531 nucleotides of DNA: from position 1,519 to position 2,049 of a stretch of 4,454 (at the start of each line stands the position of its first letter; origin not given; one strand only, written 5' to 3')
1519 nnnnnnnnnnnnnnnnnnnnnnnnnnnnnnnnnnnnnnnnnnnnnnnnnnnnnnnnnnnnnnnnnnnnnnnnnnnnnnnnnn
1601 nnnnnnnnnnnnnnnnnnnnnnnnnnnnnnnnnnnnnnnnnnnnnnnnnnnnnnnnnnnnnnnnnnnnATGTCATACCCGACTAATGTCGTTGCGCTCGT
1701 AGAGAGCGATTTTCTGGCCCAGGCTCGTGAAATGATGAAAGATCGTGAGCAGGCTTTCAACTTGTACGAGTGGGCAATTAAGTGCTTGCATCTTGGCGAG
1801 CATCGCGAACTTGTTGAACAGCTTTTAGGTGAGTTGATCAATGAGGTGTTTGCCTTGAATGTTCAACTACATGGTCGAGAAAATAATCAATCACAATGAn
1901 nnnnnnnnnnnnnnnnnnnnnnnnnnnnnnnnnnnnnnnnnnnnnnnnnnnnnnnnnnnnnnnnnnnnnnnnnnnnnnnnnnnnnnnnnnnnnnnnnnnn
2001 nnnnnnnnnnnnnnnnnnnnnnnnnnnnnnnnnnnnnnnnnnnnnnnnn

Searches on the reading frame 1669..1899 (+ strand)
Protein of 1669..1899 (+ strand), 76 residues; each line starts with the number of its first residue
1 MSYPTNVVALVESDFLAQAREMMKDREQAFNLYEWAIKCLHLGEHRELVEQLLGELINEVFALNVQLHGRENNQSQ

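Call 12: search_protein_families(library=pfam, proteins=[window:1669-1899:+], max_evalue=1)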
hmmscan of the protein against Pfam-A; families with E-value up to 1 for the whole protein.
window:1669-1899:+ (76 aa): 1 family
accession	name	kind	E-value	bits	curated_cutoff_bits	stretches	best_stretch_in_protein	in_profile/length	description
PF22440.1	SirC_C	-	0.038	14.4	27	0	14-25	6-17/47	SirC C-terminal domain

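Call 13: search_protein_families(library=phrogs, proteins=[window:1669-1899:+], max_evalue=0.1)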
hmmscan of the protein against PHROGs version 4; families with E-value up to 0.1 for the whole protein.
window:1669-1899:+ (76 aa): 1 family
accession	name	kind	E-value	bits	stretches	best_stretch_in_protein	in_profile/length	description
phrog_5343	-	unknown function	7.3e-53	177.4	1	1-76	1-76/76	-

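Call 48: search_protein_families(library=padloc, proteins=[window:1669-1899:+], max_evalue=0.1)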
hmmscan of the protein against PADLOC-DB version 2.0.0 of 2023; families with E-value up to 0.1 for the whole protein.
window:1669-1899:+ (76 aa): 0 families

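Call 49: search_protein_families(library=ncbifam, proteins=[window:1669-1899:+], max_evalue=0.1)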
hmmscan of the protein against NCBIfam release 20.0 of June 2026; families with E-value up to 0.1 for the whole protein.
window:1669-1899:+ (76 aa): 0 families
